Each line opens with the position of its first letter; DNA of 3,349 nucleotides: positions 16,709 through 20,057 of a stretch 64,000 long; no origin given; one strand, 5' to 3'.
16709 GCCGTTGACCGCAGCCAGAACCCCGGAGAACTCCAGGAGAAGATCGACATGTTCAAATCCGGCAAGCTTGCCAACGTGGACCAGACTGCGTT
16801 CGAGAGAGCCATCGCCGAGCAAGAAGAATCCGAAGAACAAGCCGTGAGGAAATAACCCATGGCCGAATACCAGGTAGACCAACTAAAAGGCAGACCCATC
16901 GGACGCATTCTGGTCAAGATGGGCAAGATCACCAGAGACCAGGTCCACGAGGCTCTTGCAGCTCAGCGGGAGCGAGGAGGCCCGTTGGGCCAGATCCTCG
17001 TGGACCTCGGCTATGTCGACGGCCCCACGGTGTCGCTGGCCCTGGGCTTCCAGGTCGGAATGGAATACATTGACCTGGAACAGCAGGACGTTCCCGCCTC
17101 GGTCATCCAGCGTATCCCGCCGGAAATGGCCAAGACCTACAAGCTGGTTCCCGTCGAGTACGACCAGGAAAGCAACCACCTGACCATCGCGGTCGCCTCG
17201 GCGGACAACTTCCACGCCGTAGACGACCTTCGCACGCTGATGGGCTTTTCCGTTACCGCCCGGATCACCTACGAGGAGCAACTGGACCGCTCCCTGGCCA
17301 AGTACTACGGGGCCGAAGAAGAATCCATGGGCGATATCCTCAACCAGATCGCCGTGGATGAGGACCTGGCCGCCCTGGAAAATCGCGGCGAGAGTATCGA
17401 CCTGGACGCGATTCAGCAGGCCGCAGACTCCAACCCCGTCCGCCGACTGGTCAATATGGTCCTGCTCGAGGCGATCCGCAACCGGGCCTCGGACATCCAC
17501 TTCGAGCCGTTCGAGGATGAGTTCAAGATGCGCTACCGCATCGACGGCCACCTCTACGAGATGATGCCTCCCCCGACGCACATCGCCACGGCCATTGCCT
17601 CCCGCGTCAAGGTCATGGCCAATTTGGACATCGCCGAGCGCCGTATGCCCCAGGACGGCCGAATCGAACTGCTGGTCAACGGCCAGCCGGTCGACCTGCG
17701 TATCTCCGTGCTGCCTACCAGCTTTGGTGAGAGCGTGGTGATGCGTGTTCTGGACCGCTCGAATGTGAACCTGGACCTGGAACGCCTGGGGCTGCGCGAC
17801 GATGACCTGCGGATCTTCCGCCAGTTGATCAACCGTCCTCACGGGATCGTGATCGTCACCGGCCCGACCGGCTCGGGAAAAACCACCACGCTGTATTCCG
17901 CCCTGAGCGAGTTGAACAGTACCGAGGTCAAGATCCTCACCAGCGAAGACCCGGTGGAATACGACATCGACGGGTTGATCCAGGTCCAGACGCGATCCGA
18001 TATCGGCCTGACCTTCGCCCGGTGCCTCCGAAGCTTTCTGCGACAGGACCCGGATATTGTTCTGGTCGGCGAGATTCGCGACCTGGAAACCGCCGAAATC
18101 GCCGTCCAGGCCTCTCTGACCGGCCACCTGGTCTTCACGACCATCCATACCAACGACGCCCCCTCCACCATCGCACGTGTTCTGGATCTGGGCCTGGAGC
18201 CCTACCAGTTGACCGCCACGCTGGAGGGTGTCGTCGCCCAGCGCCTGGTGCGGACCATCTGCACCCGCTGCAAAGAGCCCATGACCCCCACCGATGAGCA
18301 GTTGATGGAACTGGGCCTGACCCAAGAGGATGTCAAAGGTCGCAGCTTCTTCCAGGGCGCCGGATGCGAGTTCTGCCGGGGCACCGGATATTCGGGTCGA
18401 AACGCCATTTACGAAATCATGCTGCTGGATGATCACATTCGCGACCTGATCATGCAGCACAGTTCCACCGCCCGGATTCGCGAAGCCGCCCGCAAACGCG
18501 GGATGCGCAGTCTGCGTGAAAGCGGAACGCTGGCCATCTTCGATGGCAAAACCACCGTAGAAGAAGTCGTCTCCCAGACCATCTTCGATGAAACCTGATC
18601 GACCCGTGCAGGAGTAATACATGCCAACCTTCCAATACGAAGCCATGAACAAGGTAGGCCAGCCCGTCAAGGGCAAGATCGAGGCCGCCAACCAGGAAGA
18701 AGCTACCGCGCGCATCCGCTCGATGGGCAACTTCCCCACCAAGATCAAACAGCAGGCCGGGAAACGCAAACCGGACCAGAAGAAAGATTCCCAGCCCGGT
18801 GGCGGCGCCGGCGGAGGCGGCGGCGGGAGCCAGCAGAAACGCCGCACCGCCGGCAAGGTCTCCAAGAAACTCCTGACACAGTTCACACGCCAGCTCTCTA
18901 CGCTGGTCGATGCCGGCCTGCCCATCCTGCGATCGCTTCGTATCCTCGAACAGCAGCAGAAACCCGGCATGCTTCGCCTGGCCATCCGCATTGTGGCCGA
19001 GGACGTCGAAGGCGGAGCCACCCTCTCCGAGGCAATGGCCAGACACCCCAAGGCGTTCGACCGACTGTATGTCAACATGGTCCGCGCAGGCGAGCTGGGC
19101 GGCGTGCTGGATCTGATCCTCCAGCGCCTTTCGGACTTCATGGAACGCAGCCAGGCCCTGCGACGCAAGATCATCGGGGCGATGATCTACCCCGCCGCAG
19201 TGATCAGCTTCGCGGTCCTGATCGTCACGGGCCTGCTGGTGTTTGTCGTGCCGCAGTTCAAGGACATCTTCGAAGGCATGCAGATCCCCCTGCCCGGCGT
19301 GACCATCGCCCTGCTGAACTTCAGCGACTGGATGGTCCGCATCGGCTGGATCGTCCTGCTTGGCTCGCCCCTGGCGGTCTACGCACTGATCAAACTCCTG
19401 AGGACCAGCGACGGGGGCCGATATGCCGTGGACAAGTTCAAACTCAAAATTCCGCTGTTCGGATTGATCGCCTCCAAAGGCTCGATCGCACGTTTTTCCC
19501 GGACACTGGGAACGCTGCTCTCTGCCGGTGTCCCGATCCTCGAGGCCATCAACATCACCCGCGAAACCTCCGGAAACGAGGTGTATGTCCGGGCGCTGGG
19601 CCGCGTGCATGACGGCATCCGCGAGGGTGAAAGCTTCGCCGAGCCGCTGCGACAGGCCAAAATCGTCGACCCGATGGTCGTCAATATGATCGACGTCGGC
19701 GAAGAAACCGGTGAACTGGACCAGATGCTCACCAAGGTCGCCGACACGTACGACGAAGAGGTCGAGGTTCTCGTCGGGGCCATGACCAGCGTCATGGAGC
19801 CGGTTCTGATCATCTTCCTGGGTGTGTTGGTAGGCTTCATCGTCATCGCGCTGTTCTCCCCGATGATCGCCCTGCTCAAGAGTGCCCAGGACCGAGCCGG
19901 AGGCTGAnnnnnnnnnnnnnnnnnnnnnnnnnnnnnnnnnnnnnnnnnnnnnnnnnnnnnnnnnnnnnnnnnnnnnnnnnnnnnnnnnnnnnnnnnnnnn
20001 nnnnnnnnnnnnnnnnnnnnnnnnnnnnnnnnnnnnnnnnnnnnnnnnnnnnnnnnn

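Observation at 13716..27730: Compact T2SS/T4P-like locus encoding ATPases, platform and pseudopilins, with no secretin or alignment subunits in the window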

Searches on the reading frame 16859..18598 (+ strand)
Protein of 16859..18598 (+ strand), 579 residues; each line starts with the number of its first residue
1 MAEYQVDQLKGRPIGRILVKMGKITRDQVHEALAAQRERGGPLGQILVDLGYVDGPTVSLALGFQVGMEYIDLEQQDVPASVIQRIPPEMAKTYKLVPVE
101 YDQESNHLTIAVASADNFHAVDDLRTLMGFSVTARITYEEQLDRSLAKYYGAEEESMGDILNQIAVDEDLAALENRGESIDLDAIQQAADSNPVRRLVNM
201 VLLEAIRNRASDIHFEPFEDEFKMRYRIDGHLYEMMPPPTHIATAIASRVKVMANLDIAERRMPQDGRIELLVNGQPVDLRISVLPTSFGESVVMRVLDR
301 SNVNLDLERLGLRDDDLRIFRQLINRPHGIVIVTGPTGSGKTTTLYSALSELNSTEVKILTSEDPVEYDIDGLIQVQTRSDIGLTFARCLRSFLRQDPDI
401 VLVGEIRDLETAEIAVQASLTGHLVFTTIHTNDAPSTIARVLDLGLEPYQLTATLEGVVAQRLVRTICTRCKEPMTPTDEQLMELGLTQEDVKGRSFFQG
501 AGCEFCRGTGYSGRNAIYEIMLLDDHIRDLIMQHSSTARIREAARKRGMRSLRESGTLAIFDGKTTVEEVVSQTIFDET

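Call 5: search_protein_families(library=pfam, max_evalue=0.01, proteins=[window:16859-18598:+])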
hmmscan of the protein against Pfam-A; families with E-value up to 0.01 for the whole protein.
window:16859-18598:+ (579 aa): 10 families
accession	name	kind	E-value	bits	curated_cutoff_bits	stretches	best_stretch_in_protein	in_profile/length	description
PF00437.27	T2SSE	-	6.4e-139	463.1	24.9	1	188-571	2-369/370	Type II/IV secretion system protein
PF05157.20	MshEN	-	1.8e-15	57.1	23.1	1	67-155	2-89/90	MshEN domain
PF13401.12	AAA_22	-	6.1e-05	23.8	27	1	327-360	4-40/130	AAA domain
PF13191.12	AAA_16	-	8.8e-05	23.5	32.6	1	313-393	5-78/167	AAA ATPase domain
PF25199.1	nSTAND_NTPase5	-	0.0002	21.6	34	1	325-370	38-84/145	Novel STAND NTPase 5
PF02492.25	cobW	-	0.0026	17.8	20.7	1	330-373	2-45/180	CobW/HypB/UreG, nucleotide-binding domain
PF13604.12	AAA_30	-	0.0036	17.5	27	1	317-349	7-39/191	AAA domain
PF13173.12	AAA_14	-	0.004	17.6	27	0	329-371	3-46/129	AAA domain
PF13086.12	AAA_11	-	0.0053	17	27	1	313-357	3-53/257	AAA domain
PF20720.3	nSTAND3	-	0.0055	16.8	27.2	0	328-362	17-51/155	Novel STAND NTPase 3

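Call 15: search_protein_families(library=ncbifam, max_evalue=0.01, proteins=[window:16859-18598:+])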
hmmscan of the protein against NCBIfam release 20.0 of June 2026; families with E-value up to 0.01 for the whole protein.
window:16859-18598:+ (579 aa): 28 families (the best 25 are shown)
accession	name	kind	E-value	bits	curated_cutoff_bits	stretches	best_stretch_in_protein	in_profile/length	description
TIGR02538.1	type_IV_pilB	equivalog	7.5e-191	635.6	675.65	1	14-574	2-562/564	type IV-A pilus assembly ATPase PilB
TIGR02533.1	type_II_gspE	equivalog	5.2e-188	625.6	630.25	1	84-574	2-486/486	type II secretion system ATPase GspE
NF053534.1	T4PilAsmATPsTfpB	equivalog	1.4e-139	466.2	850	1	66-572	78-580/584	type IV pilus assembly ATPase TfpB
NF007755.0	PRK10436.1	equivalog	1e-131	439.9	617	1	92-571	15-456/465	type II secretion system protein GspE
NF041000.1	ATPase_ComGA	equivalog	1.4e-76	257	300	1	201-465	3-266/267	competence type IV pilus ATPase ComGA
TIGR01420.1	pilT_fam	subfamily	5.1e-54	183.8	319.1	1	201-466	5-270/343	PilT/PilU family type 4a pilus ATPase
TIGR02525.1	plasmid_TraJ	equivalog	2.6e-26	92.5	368.3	1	292-445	119-273/372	plasmid transfer ATPase TraJ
TIGR02524.1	dot_icm_DotB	equivalog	5.9e-23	81.6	463.3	1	325-443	131-258/358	Dot/Icm type IV secretion system ATPase DotB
TIGR02782.1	TrbB_P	equivalog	8.7e-17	61.3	304.55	1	321-441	130-252/303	P-type conjugative transfer ATPase TrbB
NF012033.0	PRK15489.1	equivalog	4.5e-16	58.2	537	1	12-169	491-649/703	glycosyl transferase family protein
NF058587.1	archaellum_moto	equivalog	8.2e-16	57.8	550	1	331-441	278-393/527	archaellum flagellar ATPase motor FlaI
NF053729.1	c-di-GMP_motif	domain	4.8e-15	55.1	38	1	13-65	1-53/53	cyclic di-GMP-binding domain-containing protein, MshE-related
NF010407.0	PRK13833.1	subfamily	1.5e-14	54.2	499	1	314-448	131-266/323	conjugal transfer protein TrbB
NF008411.1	PRK11234.1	equivalog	1.2e-13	50.4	1170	1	9-161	479-629/723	cyclic di-3',5'-guanylate-activated glycosyltransferase NfrB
TIGR03819.1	heli_sec_ATPase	hypoth_equivalog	3.9e-13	49.3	373.15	1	245-446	98-302/340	TadA family conjugal transfer-associated ATPase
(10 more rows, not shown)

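Call 21: search_solved_structures(query=window:16859-18598:+, max_evalue=1e-20)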
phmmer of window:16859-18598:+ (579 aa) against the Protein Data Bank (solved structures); distinct sequences matched with E-value up to 1e-20: 22.
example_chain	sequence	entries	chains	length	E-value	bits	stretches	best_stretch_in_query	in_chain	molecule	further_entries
5zfr_A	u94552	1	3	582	2.4e-162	544.6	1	6-577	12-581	Type IV pilus biogenesis ATPase PilB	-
6olj_C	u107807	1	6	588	7.8e-161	539.6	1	10-577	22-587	Type IV pilus biogenesis ATPase PilB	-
3jc8_Ba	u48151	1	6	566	1.4e-160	538.8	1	12-577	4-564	Type IV-A pilus assembly ATPase PilB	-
5tsg_B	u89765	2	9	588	1.8e-160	538.4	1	10-577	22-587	Type IV pilus biogenesis ATPase PilB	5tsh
6f8l_G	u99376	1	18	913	4.3e-145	487.6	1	10-575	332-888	Type IV pilus assembly protein PilF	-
4pht_A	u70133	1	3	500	1e-124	420.3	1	83-573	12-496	General secretory pathway protein E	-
1p9r_A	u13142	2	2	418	6.4e-119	401.2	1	185-571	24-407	General secretion pathway protein E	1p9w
4ksr_A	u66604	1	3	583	1.8e-118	399.7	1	185-573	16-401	Type II secretion system protein E, Hemolysin-coregulated protein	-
4kss_A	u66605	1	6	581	1.9e-118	399.7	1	185-573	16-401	Type II secretion system protein E, hemolysin-coregulated protein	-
5oiu_A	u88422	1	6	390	2.6e-114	386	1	190-575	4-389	Type IV pilus assembly protein PilF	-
6ejf_A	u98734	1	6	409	7.4e-114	384.5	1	195-575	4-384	Type IV pilus assembly protein PilF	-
5it5_F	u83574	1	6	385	8.1e-114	384.4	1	195-575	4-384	ATP binding motif-containing protein PilF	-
8dze_A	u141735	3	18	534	6.6e-40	140.5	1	188-572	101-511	BfpD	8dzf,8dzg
2ewv_A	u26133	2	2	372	1e-33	120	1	200-466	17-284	twitching motility protein PilT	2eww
3jvu_A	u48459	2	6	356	1.3e-33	119.8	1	273-466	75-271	Twitching mobility protein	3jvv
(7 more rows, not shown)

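Call 76: find_homologous_proteins(query=window:16859-18598:+, max_evalue=1e-100)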
Query window:16859-18598:+ (579 aa): 7999 proteins with E <= 1e-100 among 8000 candidates; the best 120 are listed.
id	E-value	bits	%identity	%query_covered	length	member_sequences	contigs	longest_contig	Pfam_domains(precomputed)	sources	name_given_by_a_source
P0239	0.0e+0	1273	100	100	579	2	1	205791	PF05157.21,PF00437.27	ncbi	-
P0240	0.0e+0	1162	90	100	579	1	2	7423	PF05157.21,PF00437.27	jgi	jgi:type IV pilus assembly protein PilB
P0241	0.0e+0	1072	82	100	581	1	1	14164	PF05157.21,PF00437.27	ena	-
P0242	0.0e+0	1072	83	99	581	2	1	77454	PF05157.21,PF00437.27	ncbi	-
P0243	0.0e+0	1068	82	99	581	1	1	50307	PF05157.21,PF00437.27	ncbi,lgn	ncbi:MAG: GspE/PulE family protein [Phycisphaerae bacterium]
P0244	7.4e-295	997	76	99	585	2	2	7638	PF05157.21,PF00437.27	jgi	-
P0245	3.1e-293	991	76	99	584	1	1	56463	PF05157.21,PF00437.27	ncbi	-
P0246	5.9e-292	987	75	100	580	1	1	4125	PF05157.21,PF00437.27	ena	-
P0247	5.4e-291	984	76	99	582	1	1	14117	PF05157.21,PF00437.27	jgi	-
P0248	9.4e-291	983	76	99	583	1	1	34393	PF05157.21,PF00437.27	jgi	-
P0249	9.6e-291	983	75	100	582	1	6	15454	PF05157.21,PF00437.27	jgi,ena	jgi:type IV pilus assembly protein PilB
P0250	1.0e-290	983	75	100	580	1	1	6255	PF05157.21,PF00437.27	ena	-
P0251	1.1e-290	983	76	99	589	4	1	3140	PF05157.21,PF00437.27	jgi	-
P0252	1.6e-290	982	74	99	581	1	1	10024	PF05157.21,PF00437.27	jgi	jgi:type IV pilus assembly protein PilB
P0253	1.2e-289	980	74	99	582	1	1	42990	PF05157.21,PF00437.27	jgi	jgi:type IV pilus assembly protein PilB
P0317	1.2e-281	953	73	99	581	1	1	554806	PF05157.21,PF00437.27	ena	-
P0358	2.3e-279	946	72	99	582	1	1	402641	PF05157.21,PF00437.27,PF13191.13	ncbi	-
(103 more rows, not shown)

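Call 77: find_encoding_contigs(protein=P0239, flank=10000, max_places=3)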
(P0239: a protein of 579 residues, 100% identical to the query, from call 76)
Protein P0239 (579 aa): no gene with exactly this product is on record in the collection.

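Call 78: list_cluster_members(proteins=[P0239, P0240])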
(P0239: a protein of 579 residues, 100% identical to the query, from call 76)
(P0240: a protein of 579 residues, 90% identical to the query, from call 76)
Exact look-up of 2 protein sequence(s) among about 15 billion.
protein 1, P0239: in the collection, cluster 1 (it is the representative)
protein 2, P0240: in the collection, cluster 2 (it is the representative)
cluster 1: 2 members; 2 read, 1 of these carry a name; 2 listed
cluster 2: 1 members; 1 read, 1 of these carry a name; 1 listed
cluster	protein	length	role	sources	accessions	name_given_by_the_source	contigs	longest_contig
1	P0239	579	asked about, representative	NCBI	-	-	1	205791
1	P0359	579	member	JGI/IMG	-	type IV pilus assembly protein PilB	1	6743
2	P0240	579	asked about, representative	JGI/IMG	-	type IV pilus assembly protein PilB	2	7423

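Call 88: find_encoding_contigs(protein=P0317, flank=10000, max_places=1)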
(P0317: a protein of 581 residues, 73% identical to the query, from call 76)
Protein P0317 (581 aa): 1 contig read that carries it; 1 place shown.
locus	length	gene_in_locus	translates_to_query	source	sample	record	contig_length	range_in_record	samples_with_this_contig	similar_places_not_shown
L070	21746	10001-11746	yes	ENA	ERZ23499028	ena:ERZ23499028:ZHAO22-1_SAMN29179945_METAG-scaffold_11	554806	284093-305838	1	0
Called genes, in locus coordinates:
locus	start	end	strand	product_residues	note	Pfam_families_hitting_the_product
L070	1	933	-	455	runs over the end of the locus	PF00753:Lactamase_B, PF00581:Rhodanese, PF11127:YgaP-like_TM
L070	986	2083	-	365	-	-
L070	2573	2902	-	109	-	-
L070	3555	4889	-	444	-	PF00005:ABC_tran (faint), PF00025:Arf (faint), PF01926:MMR_HSR1, PF02421:FeoB_N, PF00009:GTP_EFTU (weak), PF01926:MMR_HSR1, PF02421:FeoB_N, PF14714:KH_dom-like, +5 more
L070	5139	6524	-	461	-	PF03448:MgtE_N, PF00571:CBS, PF01769:MgtE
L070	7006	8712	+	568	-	PF05157:MshEN, PF00437:T2SSE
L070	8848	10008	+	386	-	PF00437:T2SSE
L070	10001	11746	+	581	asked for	PF05157:MshEN, PF00437:T2SSE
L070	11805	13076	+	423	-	PF28597:T2SSF_N, PF00482:T2SSF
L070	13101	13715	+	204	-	PF07963:N_methyl (weak)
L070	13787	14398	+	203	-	-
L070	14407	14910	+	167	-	PF07963:N_methyl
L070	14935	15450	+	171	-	-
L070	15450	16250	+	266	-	PF07963:N_methyl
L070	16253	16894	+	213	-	PF07963:N_methyl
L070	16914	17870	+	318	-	-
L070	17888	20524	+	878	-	-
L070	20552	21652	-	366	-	PF04551:GcpE, PF26540:GcpE_C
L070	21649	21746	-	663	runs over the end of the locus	-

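Call 89: find_encoding_contigs(protein=P0358, flank=10000, max_places=1)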
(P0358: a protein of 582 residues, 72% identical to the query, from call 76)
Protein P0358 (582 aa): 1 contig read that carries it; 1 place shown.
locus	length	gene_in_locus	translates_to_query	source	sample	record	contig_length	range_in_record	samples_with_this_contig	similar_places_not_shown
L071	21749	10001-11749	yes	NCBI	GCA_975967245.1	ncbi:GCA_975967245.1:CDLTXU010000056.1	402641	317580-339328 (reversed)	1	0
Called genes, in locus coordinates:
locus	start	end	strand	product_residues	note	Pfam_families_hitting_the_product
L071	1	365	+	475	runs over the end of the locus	PF02321:OEP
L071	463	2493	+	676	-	PF19335:HMBD, PF25919:BSH_CusB, PF25973:BSH_CzcB, PF25869:3HB_CusB (weak), PF25944:Beta-barrel_RND (weak), PF25954:Beta-barrel_RND_2, PF19335:HMBD, PF11827:DUF3347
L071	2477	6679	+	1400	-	PF00873:ACR_tran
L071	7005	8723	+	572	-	PF05157:MshEN, PF00437:T2SSE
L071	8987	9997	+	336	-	PF00437:T2SSE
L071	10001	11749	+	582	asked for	PF05157:MshEN, PF00437:T2SSE, PF13191:AAA_16 (weak)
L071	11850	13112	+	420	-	PF28597:T2SSF_N, PF00482:T2SSF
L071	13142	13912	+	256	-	PF07963:N_methyl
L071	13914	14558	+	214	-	-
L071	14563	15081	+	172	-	PF07963:N_methyl (weak)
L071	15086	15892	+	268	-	-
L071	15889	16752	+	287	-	-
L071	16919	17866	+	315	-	PF07963:N_methyl (weak)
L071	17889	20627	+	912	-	PF00932:LTD (weak)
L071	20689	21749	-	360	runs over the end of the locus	PF04551:GcpE, PF26540:GcpE_C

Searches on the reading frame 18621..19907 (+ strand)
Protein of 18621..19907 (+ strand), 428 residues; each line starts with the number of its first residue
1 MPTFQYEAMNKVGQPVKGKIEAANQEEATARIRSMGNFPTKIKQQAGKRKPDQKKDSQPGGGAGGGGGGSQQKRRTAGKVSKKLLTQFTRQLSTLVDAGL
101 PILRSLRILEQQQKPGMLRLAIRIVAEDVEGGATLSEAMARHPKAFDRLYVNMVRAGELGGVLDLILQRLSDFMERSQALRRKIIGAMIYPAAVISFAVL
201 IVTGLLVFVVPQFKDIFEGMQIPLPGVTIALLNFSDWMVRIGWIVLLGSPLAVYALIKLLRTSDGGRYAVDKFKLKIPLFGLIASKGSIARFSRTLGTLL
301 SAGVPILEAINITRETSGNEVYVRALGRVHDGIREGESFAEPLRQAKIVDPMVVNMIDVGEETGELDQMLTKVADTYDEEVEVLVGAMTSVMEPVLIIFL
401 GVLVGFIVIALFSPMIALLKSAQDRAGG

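Call 5: search_protein_families(library=pfam, max_evalue=0.01, proteins=[window:18621-19907:+])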
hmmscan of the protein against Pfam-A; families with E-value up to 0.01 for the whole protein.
window:18621-19907:+ (428 aa): 1 family
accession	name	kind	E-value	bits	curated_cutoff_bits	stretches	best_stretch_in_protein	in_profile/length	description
PF00482.28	T2SSF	-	7.7e-65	216.9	25.2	2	88-211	1-125/125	Type II secretion system (T2SS), protein F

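Call 15: search_protein_families(library=ncbifam, max_evalue=0.01, proteins=[window:18621-19907:+])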
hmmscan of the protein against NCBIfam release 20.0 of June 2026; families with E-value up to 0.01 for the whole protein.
window:18621-19907:+ (428 aa): 6 families
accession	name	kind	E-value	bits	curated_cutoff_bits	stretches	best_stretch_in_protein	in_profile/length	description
TIGR02120.1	GspF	equivalog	1.5e-117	393.2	424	1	4-418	1-397/401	type II secretion system inner membrane protein GspF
NF052607.1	T4PiliAsmPilCThrm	equivalog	1e-108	364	700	1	82-420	65-402/406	type IV pilus assembly protein PilC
NF052606.1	T4PiliAsmPilCMyx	equivalog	3.8e-106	355.4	700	1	2-419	20-415/419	type IV pilus assembly protein PilC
NF047826.1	T3SSXpsF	equivalog_domain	1.1e-84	284.7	650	1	1-418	1-400/405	type II secretion system protein XpsF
NF007861.0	PRK10573.1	equivalog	8.8e-77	258.8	401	1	79-418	55-394/401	protein transport protein HofC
NF041012.2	T4P_ComGB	equivalog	6.6e-38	130.9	240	1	86-418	4-330/332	competence type IV pilus assembly protein ComGB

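Call 79: find_encoding_contigs(protein=window:18621-19907:+, flank=10000, max_places=3)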
Protein window:18621-19907:+ (428 aa): 1 contig read that carries it; 1 place shown.
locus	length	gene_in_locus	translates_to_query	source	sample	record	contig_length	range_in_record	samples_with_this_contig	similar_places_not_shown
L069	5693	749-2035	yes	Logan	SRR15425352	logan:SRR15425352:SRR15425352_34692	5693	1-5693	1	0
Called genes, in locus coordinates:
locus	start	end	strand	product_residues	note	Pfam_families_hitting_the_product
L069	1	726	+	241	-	?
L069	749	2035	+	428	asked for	PF28597:T2SSF_N, PF00482:T2SSF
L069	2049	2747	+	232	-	PF07963:N_methyl (weak)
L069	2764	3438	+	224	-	PF07963:N_methyl (weak)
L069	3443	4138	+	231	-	PF07963:N_methyl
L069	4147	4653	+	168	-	PF07963:N_methyl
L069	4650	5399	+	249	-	PF07963:N_methyl (weak)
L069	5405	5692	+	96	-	?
